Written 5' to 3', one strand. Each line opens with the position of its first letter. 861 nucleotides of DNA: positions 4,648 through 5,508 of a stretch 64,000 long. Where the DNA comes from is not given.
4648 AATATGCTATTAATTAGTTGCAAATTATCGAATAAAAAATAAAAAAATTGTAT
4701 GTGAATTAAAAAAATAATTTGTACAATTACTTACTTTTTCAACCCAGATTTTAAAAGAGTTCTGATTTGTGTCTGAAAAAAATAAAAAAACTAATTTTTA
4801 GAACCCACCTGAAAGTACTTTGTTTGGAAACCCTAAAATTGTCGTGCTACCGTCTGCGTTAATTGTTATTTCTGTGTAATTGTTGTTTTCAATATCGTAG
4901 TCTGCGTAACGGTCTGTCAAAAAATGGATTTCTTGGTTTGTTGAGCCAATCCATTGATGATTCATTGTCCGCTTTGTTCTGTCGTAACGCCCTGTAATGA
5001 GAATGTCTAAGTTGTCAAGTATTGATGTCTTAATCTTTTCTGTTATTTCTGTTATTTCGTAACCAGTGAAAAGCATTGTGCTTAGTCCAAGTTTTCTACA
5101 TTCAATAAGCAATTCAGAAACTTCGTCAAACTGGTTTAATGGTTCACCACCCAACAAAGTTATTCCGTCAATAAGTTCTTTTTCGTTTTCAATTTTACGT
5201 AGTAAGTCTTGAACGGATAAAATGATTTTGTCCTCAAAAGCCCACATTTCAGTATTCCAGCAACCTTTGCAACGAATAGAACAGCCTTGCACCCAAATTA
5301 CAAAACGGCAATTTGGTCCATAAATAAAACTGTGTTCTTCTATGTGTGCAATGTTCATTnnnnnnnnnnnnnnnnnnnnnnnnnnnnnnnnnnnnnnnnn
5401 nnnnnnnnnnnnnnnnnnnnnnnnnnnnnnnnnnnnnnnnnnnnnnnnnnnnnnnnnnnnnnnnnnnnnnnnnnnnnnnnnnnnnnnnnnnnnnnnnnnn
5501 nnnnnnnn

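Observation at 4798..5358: Orphan NrdG-type radical-SAM activase with no glycyl-radical partner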

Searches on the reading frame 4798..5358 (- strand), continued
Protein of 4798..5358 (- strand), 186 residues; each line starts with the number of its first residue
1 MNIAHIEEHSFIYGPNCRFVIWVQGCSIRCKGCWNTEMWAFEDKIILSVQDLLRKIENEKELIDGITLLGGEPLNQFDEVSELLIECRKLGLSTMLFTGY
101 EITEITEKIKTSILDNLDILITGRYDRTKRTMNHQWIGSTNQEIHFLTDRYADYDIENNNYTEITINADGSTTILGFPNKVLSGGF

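Call 88: search_protein_families(library=pfam, proteins=[P0287, P0295, P0332], max_evalue=0.1)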
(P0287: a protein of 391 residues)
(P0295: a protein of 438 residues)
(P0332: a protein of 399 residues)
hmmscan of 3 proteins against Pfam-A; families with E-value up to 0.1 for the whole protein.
P0287 (391 aa): 3 families
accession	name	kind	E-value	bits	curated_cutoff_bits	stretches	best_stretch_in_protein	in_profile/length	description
PF13353.11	Fer4_12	-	1.8e-33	116.2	22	1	203-336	2-136/137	4Fe-4S single cluster domain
PF17884.7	DUF5591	-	1e-13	51.8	26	1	27-146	6-125/150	Domain of unknown function (DUF5591)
PF04055.27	Radical_SAM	-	5.6e-08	33.6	29.5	1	212-295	3-88/166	Radical SAM superfamily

P0295 (438 aa): 3 families
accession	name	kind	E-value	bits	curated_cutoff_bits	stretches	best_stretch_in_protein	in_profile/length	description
PF13353.11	Fer4_12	-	6.1e-33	114.4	22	1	16-145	2-136/137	4Fe-4S single cluster domain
PF04055.27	Radical_SAM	-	0.001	19.7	29.5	1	26-99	4-84/166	Radical SAM superfamily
PF18735.6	HEPN_RiboL-PSP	-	0.038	14.3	28.4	1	307-394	105-188/191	RiboL-PSP-HEPN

P0332 (399 aa): 2 families
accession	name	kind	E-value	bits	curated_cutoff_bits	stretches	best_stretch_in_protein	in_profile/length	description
PF13353.11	Fer4_12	-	6.1e-33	114.5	22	1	23-158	1-137/137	4Fe-4S single cluster domain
PF04055.27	Radical_SAM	-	1.2e-06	29.2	29.5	1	35-111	5-83/166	Radical SAM superfamily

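Call 93: search_protein_families(library=padloc, proteins=[L024:1546-4011:+, L024:4025-5128:+, L024:5121-6989:+, L024:6986-7606:+, L023:8090-8830:+, L023:8877-10553:+, L023:6983-7624:+, L025:1424-2983:+, L025:9577-12123:+, L021:6715-8361:+], max_evalue=0.001)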
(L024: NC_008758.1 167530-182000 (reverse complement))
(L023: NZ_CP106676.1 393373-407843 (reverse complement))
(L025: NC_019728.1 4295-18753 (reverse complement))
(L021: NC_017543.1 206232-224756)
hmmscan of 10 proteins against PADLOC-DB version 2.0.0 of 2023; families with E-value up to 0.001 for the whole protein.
L024:1546-4011:+ (821 aa): 1 family
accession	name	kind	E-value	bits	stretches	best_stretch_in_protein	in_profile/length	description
PDLC03922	MkoB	-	0.00014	19.3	1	9-209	9-209/610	-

L024:4025-5128:+ (367 aa): 0 families

L024:5121-6989:+ (622 aa): 4 families
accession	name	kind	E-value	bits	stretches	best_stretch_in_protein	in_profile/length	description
PDLC04606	PDC-M37B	-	1.7e-29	101.2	1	353-493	177-316/390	-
PDLC04605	PDC-M37B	-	2.7e-29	100.6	1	353-474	307-426/518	-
PDLC03838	DolB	-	8e-21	72.7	1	293-472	118-278/375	-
PDLC04140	mad8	-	0.00052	17.6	0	352-414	29-70/314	mads_8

L024:6986-7606:+ (206 aa): 3 families
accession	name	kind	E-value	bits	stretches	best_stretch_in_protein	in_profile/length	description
PDLC02903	pVip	-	7.2e-06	23.6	1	30-105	9-76/257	Viperins not associated with kinases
PDLC02904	pVip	-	1.4e-05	22.8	1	50-105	29-83/262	Viperins associated with kinases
PDLC02905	pVip-kinase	-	0.00019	18.8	1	26-129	188-289/474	Viperin-kinase fusion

L023:8090-8830:+ (246 aa): 0 families

L023:8877-10553:+ (558 aa): 4 families
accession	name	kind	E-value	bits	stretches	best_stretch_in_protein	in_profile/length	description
PDLC02196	IetA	-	9.7e-20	69.3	1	272-511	112-344/374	-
PDLC02195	IetA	-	1.6e-12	45.4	1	272-468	127-310/395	-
PDLC04232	IetA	-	1e-07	29.7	1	272-425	106-256/330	-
PDLC00915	TRIP13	-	1e-05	23.1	0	379-474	177-269/302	TRIP13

L023:6983-7624:+ (213 aa): 1 family
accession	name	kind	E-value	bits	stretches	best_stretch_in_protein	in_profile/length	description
PDLC02903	pVip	-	9.2e-05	20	1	30-104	8-73/257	Viperins not associated with kinases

L025:1424-2983:+ (519 aa): 0 families

L025:9577-12123:+ (848 aa): 10 families
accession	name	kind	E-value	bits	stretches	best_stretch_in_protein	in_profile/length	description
PDLC04232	IetA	-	2.8e-21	74.3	2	568-703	60-185/330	-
PDLC02196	IetA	-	7e-19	66.5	2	596-706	94-194/374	-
PDLC02195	IetA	-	2.2e-11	41.7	2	598-703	111-206/395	-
PDLC04231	IetA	-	9.8e-11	39.9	1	587-702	80-185/262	-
PDLC00915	TRIP13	-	4.1e-10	37.6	1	632-692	66-126/302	TRIP13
PDLC03838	DolB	-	5.7e-07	27.1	0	610-661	145-196/375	-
PDLC04140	mad8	-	2.5e-06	25.2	0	628-800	26-113/314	mads_8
PDLC00914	TRIP13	-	3e-05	21.6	0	342-499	66-233/302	TRIP13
PDLC04606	PDC-M37B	-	9.9e-05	19.7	0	571-661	123-206/390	-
PDLC00141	GajB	-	0.00012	18.6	0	629-659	15-46/572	UrvD helicase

L021:6715-8361:+ (548 aa): 6 families
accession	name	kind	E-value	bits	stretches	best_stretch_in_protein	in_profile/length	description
PDLC02196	IetA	-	6.6e-29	99.5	1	286-521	112-345/374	-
PDLC02195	IetA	-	3.4e-21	74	1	286-511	127-342/395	-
PDLC04232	IetA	-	1.5e-16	58.7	1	201-477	17-291/330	-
PDLC04231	IetA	-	2.8e-10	38.5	1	297-421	118-239/262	-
PDLC00914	TRIP13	-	2.1e-06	25.4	0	393-452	182-239/302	TRIP13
PDLC00915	TRIP13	-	7.6e-05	20.2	1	299-444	66-224/302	TRIP13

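Call 96: search_protein_families(library=pfam, proteins=[L085:6886-9534:+, L074:6826-9702:+, L050:8425-9540:+, L056:8461-9582:+, L088:628-1638:+, L084:9680-11236:+, L084:11233-13320:+, L089:9570-10670:+, L052:13246-16545:+, L050:6956-8956:+], max_evalue=0.001)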
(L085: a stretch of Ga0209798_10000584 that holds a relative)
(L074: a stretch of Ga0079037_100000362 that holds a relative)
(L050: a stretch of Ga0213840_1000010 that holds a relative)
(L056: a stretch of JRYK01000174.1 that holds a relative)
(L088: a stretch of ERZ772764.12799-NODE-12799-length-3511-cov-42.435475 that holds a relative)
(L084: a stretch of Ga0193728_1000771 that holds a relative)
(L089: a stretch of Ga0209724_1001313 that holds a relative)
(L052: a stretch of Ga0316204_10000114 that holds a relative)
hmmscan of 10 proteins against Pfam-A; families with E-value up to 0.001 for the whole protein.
L085:6886-9534:+ (882 aa): 2 families
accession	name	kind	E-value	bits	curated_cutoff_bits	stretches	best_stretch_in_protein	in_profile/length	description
PF13353.11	Fer4_12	-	2.6e-31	109.2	22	1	705-840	2-137/137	4Fe-4S single cluster domain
PF04055.27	Radical_SAM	-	2.8e-07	31.3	29.5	1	716-780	5-71/166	Radical SAM superfamily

L074:6826-9702:+ (958 aa): 2 families
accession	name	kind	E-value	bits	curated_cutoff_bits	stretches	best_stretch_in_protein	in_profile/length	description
PF13353.11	Fer4_12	-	4.2e-30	105.3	22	1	738-873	2-137/137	4Fe-4S single cluster domain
PF04055.27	Radical_SAM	-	8.2e-06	26.5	29.5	1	749-814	5-72/166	Radical SAM superfamily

L050:8425-9540:+ (371 aa): 1 family
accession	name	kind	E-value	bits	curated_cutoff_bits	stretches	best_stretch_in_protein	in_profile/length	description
PF13353.11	Fer4_12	-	5e-30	105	22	1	192-326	2-137/137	4Fe-4S single cluster domain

L056:8461-9582:+ (373 aa): 2 families
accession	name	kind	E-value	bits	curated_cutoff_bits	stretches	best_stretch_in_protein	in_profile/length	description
PF13353.11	Fer4_12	-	5.4e-31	108.1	22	1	193-330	2-137/137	4Fe-4S single cluster domain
PF04055.27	Radical_SAM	-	2e-08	35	29.5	1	203-284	4-88/166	Radical SAM superfamily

L088:628-1638:+ (336 aa): 2 families
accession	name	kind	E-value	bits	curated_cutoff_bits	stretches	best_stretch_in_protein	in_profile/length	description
PF13353.11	Fer4_12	-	1.2e-32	113.5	22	1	145-277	2-137/137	4Fe-4S single cluster domain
PF04055.27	Radical_SAM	-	1.3e-05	25.9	29.5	1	156-231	5-89/166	Radical SAM superfamily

L084:9680-11236:+ (518 aa): 1 family
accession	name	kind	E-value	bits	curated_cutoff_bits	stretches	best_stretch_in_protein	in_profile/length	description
PF20003.4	fvmX5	-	8.7e-38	130.5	24.2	1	333-517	1-186/187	FtsH ternary system domain X5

L084:11233-13320:+ (695 aa): 5 families
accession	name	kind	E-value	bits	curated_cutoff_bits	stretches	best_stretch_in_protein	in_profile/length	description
PF00004.35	AAA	-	1e-39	136.4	21.2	1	294-425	1-131/131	ATPase family associated with various cellular activities (AAA)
PF01434.24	Peptidase_M41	-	4.8e-31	108.5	29.9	1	515-692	4-190/191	Peptidase family M41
PF05496.18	RuvB_N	-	2.8e-05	24.4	27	1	274-330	16-72/159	Holliday junction DNA helicase RuvB P-loop domain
PF07728.20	AAA_5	-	0.00049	20.5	22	0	294-360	2-76/139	AAA domain (dynein-related subfamily)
PF13401.12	AAA_22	-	0.00096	19.9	27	0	294-315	8-29/130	AAA domain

L089:9570-10670:+ (366 aa): 1 family
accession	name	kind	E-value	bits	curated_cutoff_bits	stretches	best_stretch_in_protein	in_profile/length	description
PF20004.4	fvmX6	-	1.4e-44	153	27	1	18-334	2-333/349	FtsH ternary system domain X6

L052:13246-16545:+ (1099 aa): 1 family
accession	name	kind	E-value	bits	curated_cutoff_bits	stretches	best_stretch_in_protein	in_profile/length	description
PF20005.5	fvmX7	-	1.9e-52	179.1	24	1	79-439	12-420/421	FtsH ternary system domain X7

L050:6956-8956:+ (666 aa): 1 family
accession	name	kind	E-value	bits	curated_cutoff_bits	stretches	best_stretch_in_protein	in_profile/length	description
PF04055.27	Radical_SAM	-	0.0003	21.4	29.5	0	393-490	6-107/166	Radical SAM superfamily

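Call 102: find_related_loci(query=A2, collection=viral_contigs, flank=8000)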
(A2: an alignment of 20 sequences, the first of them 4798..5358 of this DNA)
Query A2 (186 aa) in viral_contigs; peptide patterns used: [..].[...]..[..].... (x = any residue, [..] = any of these).
192 stretches matched a pattern; 187 encode a relative of the query (tblastn E <= 1e-3); the best 80 are kept; 80 distinct loci.
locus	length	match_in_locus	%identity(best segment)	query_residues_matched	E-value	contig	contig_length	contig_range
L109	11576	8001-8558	35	1-177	2e-34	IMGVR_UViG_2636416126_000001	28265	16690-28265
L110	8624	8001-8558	35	1-177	3e-34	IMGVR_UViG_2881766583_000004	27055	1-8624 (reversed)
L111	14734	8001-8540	35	1-179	3e-31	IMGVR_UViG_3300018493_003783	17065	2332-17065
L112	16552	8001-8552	34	14-178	9e-31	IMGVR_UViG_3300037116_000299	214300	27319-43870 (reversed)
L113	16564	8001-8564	32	14-183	2e-28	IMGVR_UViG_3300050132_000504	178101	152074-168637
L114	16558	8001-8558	35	14-181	1e-28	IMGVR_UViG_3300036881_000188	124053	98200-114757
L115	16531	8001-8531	36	1-180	9e-28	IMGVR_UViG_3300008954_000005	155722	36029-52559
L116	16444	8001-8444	38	1-144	2e-26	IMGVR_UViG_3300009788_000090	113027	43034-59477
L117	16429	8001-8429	36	1-144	1e-26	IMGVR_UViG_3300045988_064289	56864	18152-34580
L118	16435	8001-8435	36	1-144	1e-26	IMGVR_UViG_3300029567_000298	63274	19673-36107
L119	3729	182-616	37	1-144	3e-26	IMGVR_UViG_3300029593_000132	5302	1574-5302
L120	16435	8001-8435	35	1-144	3e-26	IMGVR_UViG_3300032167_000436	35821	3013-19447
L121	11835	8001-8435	35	1-144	3e-26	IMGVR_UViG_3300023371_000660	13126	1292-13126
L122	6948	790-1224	35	1-144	3e-26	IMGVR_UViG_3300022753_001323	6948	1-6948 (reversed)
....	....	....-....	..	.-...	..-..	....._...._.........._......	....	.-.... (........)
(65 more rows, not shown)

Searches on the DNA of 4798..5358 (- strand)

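Call 105: search_dna_similar(query=L022:7086-9537:+, collection=ecoli_genomes, mode=distant, max_rows=10)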
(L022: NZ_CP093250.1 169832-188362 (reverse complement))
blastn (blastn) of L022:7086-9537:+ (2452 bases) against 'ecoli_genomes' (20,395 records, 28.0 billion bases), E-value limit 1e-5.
Records with a match: 1480; places in all: 1526; records where one place covers at least 80% of the query: 0.
Genomes with a match: 1473 of 5426; with a place that covers at least 80% of the query: 0. Places per genome that has any: lowest 1, median 1, highest 2. On chromosomes: 1508 places; on plasmids: 18.
Best place of each record, by identity: 60-80% 1480.
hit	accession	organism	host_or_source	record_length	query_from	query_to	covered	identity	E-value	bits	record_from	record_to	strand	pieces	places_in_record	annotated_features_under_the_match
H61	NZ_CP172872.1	Escherichia coli strain 23-AB02114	Bos taurus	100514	1067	1367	12%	67.6%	2e-13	89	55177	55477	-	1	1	ATP-dependent Clp protease ATP-binding subunit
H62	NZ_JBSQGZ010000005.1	Escherichia coli strain mip270_04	manure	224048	1067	1367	12%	67.6%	2e-13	89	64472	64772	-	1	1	ATP-dependent Clp protease ATP-binding subunit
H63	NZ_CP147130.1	Escherichia coli strain KFu015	river water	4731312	1069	1376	13%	65.7%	5e-9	73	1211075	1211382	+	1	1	clpB: ATP-dependent chaperone ClpB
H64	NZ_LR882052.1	Escherichia coli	Sus scrofa domesticus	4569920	1069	1376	13%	65.7%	5e-9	73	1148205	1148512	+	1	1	clpB: ATP-dependent chaperone ClpB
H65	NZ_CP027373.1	Escherichia coli strain 05-3629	Homo sapiens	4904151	1063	1376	13%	64.3%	1e-5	63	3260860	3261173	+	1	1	clpB: ATP-dependent chaperone ClpB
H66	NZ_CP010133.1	Escherichia coli strain C11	cow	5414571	1063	1376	13%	64.3%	1e-5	63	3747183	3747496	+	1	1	clpB: ATP-dependent chaperone ClpB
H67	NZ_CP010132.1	Escherichia coli strain C10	cow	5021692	1063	1376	13%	64.3%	1e-5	63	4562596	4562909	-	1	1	clpB: ATP-dependent chaperone ClpB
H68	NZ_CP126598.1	Escherichia coli strain Ec1120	Lollo Rosso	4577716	1063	1376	13%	64.3%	1e-5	63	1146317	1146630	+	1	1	clpB: ATP-dependent chaperone ClpB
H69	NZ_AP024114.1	Escherichia coli strain JML285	Homo sapiens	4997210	1063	1376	13%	64.3%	1e-5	63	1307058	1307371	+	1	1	clpB: ATP-dependent chaperone ClpB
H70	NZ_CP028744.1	Escherichia coli strain A31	Rattus fuscipes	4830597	1063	1376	13%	64.3%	1e-5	63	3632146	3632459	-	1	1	clpB: ATP-dependent chaperone ClpB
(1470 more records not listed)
